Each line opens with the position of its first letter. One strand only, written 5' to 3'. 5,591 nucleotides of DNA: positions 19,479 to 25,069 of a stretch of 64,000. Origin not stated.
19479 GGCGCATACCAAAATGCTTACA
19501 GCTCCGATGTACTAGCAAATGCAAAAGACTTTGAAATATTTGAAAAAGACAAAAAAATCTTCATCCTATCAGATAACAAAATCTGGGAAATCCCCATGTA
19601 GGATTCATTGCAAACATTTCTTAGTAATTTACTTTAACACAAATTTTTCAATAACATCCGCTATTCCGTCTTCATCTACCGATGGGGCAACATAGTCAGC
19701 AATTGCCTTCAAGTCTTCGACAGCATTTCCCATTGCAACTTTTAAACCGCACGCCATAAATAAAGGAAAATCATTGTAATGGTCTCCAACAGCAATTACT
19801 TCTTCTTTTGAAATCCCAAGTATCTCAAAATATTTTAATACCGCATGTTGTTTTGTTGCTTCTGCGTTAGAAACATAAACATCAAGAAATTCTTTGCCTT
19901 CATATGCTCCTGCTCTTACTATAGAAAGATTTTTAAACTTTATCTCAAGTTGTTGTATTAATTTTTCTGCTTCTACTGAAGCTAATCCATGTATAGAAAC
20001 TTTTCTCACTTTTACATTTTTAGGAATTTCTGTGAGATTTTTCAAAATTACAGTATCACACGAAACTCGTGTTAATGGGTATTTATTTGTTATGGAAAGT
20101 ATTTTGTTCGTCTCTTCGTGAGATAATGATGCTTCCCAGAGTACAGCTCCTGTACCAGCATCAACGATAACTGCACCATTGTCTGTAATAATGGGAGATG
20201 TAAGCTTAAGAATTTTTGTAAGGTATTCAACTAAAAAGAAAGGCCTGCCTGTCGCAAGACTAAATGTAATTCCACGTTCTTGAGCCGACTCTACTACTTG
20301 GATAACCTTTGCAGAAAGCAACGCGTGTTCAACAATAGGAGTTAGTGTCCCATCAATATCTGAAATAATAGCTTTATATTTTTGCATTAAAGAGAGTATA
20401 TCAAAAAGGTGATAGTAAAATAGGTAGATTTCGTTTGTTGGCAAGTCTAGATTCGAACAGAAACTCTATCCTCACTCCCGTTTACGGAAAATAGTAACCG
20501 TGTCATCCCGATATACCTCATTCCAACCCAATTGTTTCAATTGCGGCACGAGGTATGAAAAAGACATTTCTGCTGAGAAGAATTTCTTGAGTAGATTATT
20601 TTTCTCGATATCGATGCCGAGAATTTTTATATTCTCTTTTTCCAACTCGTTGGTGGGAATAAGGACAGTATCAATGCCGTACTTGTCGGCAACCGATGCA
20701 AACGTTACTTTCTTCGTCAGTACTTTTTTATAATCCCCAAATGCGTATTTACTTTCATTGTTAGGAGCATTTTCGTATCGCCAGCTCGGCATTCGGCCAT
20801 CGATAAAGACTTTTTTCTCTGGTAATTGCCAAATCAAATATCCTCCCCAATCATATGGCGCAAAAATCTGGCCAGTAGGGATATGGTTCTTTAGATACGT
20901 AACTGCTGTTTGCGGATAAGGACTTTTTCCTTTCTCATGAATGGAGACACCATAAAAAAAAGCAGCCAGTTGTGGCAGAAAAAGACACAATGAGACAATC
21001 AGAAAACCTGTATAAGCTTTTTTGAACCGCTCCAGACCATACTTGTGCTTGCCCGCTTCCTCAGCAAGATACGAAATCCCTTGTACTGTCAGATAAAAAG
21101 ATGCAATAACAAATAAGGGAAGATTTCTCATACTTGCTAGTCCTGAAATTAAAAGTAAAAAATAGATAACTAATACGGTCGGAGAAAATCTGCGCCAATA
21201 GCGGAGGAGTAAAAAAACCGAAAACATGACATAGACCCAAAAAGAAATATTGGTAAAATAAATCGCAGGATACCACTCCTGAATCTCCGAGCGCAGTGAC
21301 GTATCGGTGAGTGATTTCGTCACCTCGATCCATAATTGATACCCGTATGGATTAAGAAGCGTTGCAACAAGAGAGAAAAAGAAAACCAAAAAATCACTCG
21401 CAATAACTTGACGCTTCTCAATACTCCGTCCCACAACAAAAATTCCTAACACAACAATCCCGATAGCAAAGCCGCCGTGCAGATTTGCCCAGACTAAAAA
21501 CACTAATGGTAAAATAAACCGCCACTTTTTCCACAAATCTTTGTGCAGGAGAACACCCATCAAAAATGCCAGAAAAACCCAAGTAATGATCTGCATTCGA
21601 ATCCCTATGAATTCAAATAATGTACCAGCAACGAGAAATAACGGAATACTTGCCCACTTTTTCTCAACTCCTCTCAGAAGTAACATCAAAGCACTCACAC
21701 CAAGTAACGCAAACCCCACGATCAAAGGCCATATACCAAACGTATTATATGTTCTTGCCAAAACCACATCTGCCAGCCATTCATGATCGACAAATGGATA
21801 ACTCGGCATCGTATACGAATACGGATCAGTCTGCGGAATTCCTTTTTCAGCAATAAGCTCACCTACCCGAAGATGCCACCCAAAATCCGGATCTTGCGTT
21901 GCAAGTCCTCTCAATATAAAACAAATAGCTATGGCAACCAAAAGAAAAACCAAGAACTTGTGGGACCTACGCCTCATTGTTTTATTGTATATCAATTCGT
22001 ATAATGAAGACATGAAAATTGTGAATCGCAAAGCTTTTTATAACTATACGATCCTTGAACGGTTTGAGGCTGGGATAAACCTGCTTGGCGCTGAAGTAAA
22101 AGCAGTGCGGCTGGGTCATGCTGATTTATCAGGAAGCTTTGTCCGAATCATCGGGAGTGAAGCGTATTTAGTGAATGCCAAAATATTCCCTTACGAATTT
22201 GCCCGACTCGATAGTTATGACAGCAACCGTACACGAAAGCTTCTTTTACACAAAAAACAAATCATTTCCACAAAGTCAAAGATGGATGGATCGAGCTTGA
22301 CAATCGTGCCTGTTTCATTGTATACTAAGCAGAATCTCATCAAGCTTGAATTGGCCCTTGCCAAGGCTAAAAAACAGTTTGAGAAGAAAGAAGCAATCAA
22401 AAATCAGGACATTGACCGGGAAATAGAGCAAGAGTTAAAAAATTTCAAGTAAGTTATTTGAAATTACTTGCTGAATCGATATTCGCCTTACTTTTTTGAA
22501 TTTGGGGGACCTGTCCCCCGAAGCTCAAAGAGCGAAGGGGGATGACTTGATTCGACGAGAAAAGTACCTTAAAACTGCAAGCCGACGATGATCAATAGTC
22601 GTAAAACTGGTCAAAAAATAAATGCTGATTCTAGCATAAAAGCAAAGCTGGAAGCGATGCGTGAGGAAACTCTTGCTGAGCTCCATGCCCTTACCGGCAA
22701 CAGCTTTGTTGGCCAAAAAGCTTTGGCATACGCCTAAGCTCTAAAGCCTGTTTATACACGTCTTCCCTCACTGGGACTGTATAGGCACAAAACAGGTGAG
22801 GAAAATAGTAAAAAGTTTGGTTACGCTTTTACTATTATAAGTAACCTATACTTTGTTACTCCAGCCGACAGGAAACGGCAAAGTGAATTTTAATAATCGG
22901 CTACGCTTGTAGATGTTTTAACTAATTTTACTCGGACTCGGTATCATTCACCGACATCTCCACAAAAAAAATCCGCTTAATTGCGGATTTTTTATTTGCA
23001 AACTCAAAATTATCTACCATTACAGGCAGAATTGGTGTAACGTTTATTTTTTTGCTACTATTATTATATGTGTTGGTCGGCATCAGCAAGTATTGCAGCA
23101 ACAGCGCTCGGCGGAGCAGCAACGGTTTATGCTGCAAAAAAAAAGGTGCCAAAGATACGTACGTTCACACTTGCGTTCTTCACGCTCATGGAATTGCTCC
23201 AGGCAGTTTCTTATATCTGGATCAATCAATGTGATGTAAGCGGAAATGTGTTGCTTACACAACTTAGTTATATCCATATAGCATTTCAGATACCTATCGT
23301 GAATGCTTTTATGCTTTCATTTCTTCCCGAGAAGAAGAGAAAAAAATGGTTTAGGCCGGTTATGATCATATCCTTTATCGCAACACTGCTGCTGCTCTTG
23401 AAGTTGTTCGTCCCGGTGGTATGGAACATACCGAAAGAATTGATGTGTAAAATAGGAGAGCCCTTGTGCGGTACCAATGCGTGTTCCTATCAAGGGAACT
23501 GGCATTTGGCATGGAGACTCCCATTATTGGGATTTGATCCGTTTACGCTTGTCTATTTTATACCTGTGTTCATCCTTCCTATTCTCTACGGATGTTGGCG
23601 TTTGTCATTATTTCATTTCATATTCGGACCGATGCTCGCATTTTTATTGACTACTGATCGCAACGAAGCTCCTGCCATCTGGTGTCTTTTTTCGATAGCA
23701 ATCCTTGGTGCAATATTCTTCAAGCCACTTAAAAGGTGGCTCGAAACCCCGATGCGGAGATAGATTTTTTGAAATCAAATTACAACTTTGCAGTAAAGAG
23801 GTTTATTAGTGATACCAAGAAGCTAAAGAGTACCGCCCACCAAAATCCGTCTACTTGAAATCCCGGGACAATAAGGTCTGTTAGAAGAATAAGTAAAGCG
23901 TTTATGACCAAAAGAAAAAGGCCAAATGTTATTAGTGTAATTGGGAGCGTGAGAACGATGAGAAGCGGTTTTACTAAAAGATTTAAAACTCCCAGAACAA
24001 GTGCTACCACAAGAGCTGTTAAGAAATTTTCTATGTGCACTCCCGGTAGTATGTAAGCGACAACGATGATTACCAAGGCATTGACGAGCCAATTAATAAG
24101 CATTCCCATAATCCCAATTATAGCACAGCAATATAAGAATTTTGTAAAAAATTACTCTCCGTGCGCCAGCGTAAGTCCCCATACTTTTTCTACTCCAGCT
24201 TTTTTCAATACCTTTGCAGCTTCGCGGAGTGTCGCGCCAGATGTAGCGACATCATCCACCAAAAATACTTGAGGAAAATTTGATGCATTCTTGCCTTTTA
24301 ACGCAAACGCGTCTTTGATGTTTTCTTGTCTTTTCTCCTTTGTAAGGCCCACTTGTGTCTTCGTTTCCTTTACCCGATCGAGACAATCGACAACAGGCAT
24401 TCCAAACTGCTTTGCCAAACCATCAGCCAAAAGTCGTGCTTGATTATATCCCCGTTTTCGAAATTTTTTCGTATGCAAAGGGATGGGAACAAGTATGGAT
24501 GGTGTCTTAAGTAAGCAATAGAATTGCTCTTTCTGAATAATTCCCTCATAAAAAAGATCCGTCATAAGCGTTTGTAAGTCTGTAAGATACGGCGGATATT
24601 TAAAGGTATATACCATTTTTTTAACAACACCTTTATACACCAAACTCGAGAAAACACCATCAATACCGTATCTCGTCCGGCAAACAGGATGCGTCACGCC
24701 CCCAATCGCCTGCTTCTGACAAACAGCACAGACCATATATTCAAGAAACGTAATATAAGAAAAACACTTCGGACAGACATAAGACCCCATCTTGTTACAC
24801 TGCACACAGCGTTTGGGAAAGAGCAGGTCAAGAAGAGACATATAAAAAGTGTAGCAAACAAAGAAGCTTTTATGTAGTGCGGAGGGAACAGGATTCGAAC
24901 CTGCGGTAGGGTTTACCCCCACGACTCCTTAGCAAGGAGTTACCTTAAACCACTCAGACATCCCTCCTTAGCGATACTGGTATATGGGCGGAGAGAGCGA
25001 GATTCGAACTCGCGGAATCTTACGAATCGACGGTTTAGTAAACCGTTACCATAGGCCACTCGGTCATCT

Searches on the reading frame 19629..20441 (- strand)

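Call 61: search_protein_families(library=pfam, proteins=[window:19629-20441:-], max_evalue=0.0001)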
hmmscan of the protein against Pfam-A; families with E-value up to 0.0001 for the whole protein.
window:19629-20441:- (270 aa): 4 families
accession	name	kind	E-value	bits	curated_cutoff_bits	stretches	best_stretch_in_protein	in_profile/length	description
PF08282.18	Hydrolase_3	-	1.1e-43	150.3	20.9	2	140-264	137-255/255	haloacid dehalogenase-like hydrolase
PF05116.19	S6PP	-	1.5e-12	48.1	20.3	1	23-244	3-213/247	Sucrose-6F-phosphate phosphohydrolase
PF00702.32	Hydrolase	-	1.3e-07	32.6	26.4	1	22-226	1-185/191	haloacid dehalogenase-like hydrolase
PF12710.13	HAD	-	4.6e-06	27.6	27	0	192-228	150-188/189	haloacid dehalogenase-like hydrolase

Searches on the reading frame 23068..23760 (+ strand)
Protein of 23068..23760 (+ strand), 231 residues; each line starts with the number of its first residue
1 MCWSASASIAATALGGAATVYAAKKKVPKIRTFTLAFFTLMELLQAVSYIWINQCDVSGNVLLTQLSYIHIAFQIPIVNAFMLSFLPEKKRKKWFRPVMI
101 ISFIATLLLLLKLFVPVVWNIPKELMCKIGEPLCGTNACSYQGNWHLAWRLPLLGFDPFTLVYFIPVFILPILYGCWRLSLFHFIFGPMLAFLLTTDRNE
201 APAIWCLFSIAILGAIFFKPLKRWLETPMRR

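Call 61: search_protein_families(library=pfam, proteins=[window:23068-23760:+], max_evalue=0.0001)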
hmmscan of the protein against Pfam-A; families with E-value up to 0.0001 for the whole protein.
window:23068-23760:+ (231 aa): 1 family
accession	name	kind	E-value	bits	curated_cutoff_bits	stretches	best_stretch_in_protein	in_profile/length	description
PF19069.5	DUF5765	-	6.2e-26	90.9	25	1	33-119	4-89/91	Family of unknown function (DUF5765)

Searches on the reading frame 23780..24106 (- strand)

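Call 61: search_protein_families(library=pfam, proteins=[window:23780-24106:-], max_evalue=0.0001)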
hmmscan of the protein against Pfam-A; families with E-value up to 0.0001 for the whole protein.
window:23780-24106:- (108 aa): 1 family
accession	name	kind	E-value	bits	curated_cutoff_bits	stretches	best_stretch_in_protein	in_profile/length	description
PF04020.18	Phage_holin_4_2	-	5.8e-35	120.5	28.8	1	2-104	3-105/105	Mycobacterial 4 TMS phage holin, superfamily IV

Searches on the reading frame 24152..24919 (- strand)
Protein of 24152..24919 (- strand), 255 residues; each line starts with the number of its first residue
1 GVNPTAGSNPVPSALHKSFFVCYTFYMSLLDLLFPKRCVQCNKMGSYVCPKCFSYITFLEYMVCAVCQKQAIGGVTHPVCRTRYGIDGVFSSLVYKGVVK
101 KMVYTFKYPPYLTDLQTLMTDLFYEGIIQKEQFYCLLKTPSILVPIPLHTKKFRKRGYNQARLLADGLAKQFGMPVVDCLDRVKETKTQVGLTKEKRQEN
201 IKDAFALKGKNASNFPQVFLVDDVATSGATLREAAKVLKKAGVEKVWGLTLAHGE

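Call 61: search_protein_families(library=pfam, proteins=[window:24152-24919:-], max_evalue=0.0001)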
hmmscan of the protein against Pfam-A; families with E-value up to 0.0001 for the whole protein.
window:24152-24919:- (255 aa): 2 families
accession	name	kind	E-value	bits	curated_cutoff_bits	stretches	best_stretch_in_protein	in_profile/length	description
PF18912.6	DZR_2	-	2.4e-08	34.1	27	1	29-74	1-49/56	Double zinc ribbon domain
PF00156.33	Pribosyltran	-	6.8e-08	32.4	26.3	1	161-246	40-118/158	Phosphoribosyl transferase domain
